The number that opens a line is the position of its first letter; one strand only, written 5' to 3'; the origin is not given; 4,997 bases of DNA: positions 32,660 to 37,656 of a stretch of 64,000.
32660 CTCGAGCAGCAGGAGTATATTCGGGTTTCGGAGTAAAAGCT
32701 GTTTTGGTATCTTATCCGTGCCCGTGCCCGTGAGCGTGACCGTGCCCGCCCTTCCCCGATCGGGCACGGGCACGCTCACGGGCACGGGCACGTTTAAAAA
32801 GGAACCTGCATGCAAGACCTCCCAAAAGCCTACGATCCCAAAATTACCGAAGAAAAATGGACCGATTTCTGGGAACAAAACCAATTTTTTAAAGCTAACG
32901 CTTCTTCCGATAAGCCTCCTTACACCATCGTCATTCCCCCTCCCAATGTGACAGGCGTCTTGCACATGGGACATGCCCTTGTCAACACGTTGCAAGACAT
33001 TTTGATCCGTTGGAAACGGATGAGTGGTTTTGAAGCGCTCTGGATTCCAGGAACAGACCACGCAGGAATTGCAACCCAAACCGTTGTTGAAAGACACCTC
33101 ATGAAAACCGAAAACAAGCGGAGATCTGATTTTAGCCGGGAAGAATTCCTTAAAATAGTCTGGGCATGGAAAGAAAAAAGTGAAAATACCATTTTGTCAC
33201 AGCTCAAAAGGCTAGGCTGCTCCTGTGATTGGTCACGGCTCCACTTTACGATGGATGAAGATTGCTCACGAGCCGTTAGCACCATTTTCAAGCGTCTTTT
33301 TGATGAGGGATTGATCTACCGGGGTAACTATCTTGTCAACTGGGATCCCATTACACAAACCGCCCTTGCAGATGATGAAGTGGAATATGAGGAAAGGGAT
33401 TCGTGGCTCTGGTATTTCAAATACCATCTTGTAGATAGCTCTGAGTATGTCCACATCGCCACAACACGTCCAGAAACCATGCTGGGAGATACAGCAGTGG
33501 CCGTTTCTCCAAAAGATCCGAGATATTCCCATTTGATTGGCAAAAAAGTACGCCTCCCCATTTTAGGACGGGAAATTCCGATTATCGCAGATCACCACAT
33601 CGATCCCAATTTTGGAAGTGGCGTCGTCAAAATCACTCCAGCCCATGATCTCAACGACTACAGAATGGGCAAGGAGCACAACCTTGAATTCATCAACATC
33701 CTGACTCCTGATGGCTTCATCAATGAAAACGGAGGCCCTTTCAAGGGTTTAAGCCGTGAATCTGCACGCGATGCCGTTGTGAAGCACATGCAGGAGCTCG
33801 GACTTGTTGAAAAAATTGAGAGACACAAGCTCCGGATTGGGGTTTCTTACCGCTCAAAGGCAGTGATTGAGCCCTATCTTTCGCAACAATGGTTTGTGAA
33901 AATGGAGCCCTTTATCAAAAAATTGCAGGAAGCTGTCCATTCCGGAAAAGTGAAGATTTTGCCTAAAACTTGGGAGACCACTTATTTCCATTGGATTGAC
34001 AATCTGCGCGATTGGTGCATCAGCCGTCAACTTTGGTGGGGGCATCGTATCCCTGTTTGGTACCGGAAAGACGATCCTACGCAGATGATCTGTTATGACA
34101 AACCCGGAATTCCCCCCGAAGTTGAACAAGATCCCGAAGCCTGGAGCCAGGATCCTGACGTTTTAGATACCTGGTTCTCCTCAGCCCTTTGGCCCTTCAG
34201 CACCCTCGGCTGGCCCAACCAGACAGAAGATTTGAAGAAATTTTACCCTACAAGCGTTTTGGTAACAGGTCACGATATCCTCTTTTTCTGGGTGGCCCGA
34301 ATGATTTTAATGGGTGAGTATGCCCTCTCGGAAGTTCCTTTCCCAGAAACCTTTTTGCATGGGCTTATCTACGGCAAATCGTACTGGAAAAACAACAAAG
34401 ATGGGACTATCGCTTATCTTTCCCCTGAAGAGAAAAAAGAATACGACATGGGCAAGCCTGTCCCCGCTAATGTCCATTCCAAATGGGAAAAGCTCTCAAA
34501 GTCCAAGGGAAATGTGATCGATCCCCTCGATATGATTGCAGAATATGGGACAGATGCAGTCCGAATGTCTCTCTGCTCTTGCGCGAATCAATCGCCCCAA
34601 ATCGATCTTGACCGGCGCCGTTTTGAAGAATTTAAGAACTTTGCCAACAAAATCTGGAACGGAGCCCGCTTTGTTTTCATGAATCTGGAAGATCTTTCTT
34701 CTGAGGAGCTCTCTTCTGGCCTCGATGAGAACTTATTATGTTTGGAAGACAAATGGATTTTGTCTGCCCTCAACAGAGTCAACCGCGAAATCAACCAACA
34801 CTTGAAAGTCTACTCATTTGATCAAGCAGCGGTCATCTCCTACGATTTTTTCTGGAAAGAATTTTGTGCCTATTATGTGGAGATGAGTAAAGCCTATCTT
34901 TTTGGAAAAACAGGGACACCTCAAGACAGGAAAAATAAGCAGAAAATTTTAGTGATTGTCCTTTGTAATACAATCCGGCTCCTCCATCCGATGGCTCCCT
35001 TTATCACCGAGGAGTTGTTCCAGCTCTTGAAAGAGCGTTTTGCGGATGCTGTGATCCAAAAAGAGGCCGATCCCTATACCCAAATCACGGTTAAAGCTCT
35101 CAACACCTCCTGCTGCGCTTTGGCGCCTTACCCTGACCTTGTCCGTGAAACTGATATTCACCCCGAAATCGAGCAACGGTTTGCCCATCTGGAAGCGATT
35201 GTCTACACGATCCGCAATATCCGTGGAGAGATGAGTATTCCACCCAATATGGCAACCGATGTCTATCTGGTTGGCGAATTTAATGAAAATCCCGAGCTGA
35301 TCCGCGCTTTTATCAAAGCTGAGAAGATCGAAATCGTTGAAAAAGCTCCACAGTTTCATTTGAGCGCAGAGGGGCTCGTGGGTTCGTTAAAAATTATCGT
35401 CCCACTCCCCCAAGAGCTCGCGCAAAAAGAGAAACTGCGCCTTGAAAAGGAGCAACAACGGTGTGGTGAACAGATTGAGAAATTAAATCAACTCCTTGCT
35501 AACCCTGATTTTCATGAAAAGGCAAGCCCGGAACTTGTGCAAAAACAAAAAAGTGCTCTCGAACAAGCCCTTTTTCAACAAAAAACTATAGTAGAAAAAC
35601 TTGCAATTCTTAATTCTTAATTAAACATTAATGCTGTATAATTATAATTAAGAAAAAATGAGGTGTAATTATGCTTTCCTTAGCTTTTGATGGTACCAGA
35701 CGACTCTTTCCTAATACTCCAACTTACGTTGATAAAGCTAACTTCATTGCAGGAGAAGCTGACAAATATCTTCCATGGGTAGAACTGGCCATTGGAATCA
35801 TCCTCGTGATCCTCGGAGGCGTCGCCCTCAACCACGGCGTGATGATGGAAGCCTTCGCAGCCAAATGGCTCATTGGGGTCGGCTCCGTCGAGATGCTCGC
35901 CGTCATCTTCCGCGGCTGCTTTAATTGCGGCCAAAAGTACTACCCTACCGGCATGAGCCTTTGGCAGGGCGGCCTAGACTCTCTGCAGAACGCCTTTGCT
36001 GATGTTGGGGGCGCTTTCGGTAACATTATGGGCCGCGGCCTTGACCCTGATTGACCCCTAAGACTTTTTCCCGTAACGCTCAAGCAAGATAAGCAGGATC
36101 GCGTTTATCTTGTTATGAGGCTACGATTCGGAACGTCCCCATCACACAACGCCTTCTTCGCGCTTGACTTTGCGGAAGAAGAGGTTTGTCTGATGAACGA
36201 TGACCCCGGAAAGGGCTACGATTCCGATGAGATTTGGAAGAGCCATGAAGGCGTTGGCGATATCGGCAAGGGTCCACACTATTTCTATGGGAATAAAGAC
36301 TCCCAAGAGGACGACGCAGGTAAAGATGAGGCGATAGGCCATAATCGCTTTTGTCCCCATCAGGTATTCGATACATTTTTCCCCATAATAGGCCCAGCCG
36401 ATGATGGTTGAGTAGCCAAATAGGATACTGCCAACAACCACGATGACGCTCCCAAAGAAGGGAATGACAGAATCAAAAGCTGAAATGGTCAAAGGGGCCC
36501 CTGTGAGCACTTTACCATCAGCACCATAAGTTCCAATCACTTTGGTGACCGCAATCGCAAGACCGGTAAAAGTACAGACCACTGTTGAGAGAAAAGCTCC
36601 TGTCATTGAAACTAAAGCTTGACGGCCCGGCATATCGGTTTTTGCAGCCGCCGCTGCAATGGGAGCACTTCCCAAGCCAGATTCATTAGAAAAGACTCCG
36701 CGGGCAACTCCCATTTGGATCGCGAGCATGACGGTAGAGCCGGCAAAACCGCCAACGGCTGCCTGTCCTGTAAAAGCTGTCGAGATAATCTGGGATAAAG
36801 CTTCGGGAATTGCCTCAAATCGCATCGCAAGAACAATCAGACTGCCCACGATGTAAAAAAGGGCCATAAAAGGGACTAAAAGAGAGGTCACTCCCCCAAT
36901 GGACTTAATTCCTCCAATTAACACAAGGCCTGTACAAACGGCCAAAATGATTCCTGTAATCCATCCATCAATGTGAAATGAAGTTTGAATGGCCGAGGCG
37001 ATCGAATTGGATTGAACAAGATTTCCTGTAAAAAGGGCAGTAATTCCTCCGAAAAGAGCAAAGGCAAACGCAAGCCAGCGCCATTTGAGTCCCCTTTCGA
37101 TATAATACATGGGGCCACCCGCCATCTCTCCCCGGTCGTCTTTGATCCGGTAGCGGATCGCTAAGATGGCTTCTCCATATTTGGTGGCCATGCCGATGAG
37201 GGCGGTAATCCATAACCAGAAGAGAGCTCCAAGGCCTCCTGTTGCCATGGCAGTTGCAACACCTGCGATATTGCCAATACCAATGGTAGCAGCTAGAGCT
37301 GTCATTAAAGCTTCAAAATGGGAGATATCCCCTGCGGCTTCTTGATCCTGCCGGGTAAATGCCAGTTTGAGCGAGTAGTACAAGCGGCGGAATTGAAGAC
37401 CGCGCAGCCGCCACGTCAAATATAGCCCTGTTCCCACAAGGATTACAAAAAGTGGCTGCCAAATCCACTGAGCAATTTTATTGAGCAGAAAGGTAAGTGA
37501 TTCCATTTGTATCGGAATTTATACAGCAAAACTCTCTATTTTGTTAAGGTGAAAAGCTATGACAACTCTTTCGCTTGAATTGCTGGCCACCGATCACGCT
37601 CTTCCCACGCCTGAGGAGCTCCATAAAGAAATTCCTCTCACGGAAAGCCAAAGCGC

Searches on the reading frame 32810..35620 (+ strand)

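Call 79: search_protein_families(library=pfam, max_evalue=1e-8, proteins=[window:32810-35620:+])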
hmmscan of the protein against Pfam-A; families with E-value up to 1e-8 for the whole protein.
window:32810-35620:+ (936 aa): 5 families
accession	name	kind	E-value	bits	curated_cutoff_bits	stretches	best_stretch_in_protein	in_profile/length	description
PF00133.28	tRNA-synt_1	-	5e-130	434.4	22.7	1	17-522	2-370/414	tRNA synthetases class I (I, L, M and V)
PF08264.19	Anticodon_1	-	3.1e-33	115.2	25.1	1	647-819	1-147/148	Anticodon-binding domain of tRNA ligase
PF09334.17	tRNA-synt_1g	-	1.4e-19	70.6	20.1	0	43-192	6-136/391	tRNA synthetases class I (M)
PF10458.14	Val_tRNA-synt_C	-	3.6e-09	37.2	25.9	1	872-934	3-65/66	Valyl tRNA synthetase tRNA binding arm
PF13603.12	tRNA-synt_1_2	-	7.8e-09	35.7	25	0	244-301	86-143/185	Leucyl-tRNA synthetase, editing domain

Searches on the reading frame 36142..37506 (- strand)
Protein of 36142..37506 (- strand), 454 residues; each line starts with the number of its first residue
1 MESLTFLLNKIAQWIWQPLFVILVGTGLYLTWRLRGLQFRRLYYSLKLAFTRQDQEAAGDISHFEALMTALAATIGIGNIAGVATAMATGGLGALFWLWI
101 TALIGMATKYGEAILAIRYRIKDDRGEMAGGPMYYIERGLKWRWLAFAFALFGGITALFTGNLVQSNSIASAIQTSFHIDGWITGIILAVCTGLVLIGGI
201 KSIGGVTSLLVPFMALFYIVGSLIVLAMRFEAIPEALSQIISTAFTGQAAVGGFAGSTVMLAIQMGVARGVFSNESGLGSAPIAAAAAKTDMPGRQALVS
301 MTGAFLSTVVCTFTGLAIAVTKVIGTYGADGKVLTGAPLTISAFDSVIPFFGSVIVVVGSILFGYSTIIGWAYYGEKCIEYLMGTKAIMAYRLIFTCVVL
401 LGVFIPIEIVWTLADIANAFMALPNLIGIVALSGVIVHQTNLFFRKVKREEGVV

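Call 79: search_protein_families(library=pfam, max_evalue=1e-8, proteins=[window:36142-37506:-])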
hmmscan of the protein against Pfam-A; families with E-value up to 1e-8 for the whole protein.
window:36142-37506:- (454 aa): 1 family
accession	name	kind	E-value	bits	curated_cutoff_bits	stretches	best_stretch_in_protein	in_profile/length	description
PF01235.23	Na_Ala_symp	-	1.7e-134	449.5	24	1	52-450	4-386/392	Sodium:alanine symporter family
